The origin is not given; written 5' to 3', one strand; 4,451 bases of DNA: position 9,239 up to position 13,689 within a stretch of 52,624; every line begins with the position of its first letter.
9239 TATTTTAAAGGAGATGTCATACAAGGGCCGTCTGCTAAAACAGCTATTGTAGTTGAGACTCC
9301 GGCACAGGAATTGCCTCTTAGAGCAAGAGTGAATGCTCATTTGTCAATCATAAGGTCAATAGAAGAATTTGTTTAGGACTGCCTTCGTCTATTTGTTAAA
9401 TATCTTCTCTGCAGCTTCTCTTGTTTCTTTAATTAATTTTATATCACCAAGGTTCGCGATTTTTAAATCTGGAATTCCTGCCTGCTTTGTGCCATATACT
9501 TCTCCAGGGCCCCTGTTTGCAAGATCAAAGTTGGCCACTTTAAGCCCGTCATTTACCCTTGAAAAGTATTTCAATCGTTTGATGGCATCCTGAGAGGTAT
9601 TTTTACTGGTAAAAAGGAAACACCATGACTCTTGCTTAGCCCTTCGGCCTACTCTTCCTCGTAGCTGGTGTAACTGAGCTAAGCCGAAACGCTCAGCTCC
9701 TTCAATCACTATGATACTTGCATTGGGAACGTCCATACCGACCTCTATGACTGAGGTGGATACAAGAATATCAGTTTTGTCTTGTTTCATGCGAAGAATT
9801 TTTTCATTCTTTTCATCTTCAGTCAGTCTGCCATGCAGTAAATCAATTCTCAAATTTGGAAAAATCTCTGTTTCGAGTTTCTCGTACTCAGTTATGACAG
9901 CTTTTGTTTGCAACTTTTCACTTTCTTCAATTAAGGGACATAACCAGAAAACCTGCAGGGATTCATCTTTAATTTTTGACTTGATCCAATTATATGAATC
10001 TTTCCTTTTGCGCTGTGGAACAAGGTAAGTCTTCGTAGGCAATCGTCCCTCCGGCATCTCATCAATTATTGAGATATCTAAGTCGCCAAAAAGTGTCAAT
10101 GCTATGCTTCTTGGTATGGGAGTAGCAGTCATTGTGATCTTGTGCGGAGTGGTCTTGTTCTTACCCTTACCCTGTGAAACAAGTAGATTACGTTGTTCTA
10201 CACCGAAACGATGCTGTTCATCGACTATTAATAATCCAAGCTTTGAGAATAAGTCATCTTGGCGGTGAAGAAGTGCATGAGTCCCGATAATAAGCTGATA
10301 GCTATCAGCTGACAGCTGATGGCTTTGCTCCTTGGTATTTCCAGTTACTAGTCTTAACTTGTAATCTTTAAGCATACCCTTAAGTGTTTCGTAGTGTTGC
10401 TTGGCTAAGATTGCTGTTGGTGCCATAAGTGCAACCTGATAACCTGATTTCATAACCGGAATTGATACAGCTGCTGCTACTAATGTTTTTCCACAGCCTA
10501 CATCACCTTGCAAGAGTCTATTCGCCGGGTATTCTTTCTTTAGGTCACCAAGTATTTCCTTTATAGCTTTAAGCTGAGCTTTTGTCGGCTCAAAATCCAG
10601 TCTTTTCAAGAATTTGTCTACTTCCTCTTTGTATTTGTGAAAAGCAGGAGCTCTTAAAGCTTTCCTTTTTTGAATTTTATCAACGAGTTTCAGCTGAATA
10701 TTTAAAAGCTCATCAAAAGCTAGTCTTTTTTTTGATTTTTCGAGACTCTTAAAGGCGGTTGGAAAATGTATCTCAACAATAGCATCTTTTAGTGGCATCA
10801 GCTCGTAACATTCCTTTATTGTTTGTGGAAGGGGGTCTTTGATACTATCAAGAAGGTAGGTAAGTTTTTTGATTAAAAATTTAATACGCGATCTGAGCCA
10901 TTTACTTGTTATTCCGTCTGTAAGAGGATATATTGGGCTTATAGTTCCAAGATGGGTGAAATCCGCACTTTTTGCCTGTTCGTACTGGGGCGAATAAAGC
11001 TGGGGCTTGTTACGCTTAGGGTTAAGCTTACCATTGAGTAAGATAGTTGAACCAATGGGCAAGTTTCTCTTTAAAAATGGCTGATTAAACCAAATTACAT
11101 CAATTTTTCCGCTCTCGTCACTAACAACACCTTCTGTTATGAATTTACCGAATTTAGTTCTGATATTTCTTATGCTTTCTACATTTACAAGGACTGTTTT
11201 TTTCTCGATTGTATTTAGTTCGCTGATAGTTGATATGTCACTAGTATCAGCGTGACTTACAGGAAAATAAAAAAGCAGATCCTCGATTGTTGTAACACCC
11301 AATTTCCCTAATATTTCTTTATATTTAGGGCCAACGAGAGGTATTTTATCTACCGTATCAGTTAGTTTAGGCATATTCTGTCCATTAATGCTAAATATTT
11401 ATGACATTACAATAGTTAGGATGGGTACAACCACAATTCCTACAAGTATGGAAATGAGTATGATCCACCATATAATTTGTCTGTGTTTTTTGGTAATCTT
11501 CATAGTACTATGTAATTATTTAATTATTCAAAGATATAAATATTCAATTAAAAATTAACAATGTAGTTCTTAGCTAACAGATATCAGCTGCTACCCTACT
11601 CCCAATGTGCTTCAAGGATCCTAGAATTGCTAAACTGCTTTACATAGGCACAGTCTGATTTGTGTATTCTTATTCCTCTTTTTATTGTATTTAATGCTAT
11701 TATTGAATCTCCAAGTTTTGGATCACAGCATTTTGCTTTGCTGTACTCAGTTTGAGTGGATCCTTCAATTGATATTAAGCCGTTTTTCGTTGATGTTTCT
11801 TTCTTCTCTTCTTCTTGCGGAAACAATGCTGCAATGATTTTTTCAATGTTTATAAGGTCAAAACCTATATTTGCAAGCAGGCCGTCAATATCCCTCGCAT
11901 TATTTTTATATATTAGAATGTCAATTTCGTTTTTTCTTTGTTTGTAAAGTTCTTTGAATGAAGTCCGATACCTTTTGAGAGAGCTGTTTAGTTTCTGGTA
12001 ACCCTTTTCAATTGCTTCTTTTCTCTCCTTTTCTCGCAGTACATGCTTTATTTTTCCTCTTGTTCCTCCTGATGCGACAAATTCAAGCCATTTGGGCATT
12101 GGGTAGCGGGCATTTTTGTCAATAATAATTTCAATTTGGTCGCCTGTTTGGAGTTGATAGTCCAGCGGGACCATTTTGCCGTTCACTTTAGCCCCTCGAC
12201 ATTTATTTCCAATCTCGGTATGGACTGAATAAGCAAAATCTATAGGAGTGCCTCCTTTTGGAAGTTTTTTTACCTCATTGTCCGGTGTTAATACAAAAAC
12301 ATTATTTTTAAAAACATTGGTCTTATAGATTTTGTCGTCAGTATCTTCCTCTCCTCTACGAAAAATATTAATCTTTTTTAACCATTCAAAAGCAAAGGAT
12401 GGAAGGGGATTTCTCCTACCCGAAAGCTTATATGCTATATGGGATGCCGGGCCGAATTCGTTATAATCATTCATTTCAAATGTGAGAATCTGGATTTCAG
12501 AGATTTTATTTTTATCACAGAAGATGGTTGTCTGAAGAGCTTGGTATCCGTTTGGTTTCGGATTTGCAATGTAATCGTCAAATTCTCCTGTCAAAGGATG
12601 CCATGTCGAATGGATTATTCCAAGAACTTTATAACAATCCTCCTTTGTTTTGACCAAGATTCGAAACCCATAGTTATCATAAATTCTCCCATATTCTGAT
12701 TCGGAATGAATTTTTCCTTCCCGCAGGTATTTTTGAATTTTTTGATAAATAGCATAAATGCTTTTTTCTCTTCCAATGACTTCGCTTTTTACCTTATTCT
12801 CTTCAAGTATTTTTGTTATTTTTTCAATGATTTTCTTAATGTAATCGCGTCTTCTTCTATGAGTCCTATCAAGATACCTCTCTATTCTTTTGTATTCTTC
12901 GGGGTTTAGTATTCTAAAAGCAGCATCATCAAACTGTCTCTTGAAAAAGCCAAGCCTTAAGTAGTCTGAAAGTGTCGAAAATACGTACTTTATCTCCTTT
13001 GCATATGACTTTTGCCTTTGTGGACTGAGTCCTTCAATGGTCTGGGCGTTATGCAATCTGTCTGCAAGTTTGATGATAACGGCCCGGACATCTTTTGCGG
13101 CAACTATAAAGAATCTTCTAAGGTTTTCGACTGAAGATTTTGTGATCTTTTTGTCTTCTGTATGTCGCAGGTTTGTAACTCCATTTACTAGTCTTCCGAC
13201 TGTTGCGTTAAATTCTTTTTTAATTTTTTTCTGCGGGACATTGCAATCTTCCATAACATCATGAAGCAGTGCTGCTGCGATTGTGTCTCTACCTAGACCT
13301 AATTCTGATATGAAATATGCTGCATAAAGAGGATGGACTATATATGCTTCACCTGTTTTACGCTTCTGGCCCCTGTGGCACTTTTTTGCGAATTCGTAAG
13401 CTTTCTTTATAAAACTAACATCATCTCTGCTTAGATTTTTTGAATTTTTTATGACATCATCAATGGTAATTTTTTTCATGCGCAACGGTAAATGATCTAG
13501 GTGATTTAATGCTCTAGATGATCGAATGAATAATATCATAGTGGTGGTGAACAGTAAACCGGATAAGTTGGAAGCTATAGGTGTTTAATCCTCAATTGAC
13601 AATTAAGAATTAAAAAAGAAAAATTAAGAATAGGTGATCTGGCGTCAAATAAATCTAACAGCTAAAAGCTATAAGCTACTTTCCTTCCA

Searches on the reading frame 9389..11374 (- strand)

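Call 17: search_protein_families(library=ncbifam, proteins=[window:9389-11374:-], max_evalue=0.00001)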
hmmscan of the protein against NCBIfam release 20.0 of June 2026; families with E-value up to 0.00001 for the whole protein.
window:9389-11374:- (661 aa): 28 families (the best 25 are shown)
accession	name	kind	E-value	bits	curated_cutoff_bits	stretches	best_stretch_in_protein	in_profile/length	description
NF008168.0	PRK10917.2-2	equivalog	1.2e-227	758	718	1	3-660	108-764/795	ATP-dependent DNA helicase RecG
NF008165.0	PRK10917.1-3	equivalog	8.9e-212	705.3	711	1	3-660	5-661/692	ATP-dependent DNA helicase RecG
TIGR00643.1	recG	equivalog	6.8e-199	662.6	659.4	1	25-655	1-629/629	ATP-dependent DNA helicase RecG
NF008170.0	PRK10917.2-4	equivalog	5e-191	636.7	975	1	3-660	128-797/826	ATP-dependent DNA helicase RecG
NF008163.0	PRK10917.1-1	equivalog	3e-171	571.2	796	1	7-660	10-669/692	ATP-dependent DNA helicase RecG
NF008164.0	PRK10917.1-2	equivalog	4.8e-156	520.9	785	1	6-659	13-671/704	ATP-dependent DNA helicase RecG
NF008166.0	PRK10917.1-4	equivalog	4.1e-154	514.4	864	1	18-660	23-682/705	ATP-dependent DNA helicase RecG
NF008167.0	PRK10917.2-1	equivalog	1.4e-142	476.3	995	2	143-660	168-714/744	ATP-dependent DNA helicase RecG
NF008169.0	PRK10917.2-3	equivalog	7.4e-104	348.5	555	1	18-653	7-601/610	ATP-dependent DNA helicase RecG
TIGR00580.2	mfd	equivalog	4.2e-102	343.1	800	1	210-633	382-798/907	transcription-repair coupling factor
NF007966.0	PRK10689.1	equivalog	8.5e-67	225.7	1329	1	221-633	559-965/1148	transcription-repair coupling factor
NF010337.0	PRK13766.1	equivalog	1.5e-15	56.4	610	1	292-419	39-173/781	Hef nuclease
TIGR00595.1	priA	equivalog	3.2e-13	49.1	230.35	1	287-398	1-113/509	replication restart helicase PriA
NF004066.1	PRK05580.1-3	equivalog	6e-12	44.7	813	1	215-391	201-380/788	primosomal protein N'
TIGR01587.1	cas3_core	equivalog_domain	3.1e-11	43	102.45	1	381-581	127-322/358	CRISPR-associated helicase Cas3'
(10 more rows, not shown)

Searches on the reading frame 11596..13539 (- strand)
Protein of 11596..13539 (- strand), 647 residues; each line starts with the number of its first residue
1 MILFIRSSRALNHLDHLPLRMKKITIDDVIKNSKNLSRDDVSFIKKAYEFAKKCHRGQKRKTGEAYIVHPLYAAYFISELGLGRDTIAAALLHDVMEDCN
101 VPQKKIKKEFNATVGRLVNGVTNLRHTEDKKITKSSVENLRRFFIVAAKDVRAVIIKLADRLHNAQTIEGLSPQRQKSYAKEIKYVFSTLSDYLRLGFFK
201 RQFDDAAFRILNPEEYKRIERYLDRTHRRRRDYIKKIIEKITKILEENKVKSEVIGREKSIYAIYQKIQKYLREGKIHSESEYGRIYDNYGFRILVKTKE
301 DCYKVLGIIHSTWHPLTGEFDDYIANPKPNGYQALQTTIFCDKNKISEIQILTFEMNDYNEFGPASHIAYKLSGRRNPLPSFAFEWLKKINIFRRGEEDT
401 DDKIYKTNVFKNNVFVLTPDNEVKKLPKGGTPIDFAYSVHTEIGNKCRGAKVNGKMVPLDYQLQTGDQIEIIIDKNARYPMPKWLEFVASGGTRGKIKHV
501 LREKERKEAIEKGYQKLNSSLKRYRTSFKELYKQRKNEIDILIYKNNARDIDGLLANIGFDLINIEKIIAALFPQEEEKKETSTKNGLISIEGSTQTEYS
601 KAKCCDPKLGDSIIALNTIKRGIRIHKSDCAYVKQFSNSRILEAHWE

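Call 17: search_protein_families(library=ncbifam, proteins=[window:11596-13539:-], max_evalue=0.00001)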
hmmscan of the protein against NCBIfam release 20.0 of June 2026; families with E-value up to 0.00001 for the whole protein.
window:11596-13539:- (647 aa): 4 families
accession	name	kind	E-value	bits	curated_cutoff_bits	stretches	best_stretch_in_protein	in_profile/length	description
TIGR00691.1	spoT_relA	subfamily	1.6e-159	532.4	499.2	1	47-647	1-604/687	RelA/SpoT family protein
NF008303.0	PRK11092.1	equivalog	1.6e-125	420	947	1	33-638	12-607/702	bifunctional GTP diphosphokinase/guanosine-3',5'-bis pyrophosphate 3'-pyrophosphohydrolase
NF008124.0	PRK10872.1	equivalog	1.7e-107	360.8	728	1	40-646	31-657/744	GTP diphosphokinase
NF053588.1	GTPPhKinYjbM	equivalog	1.3e-06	28.4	320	1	252-360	38-149/201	GTP diphosphokinase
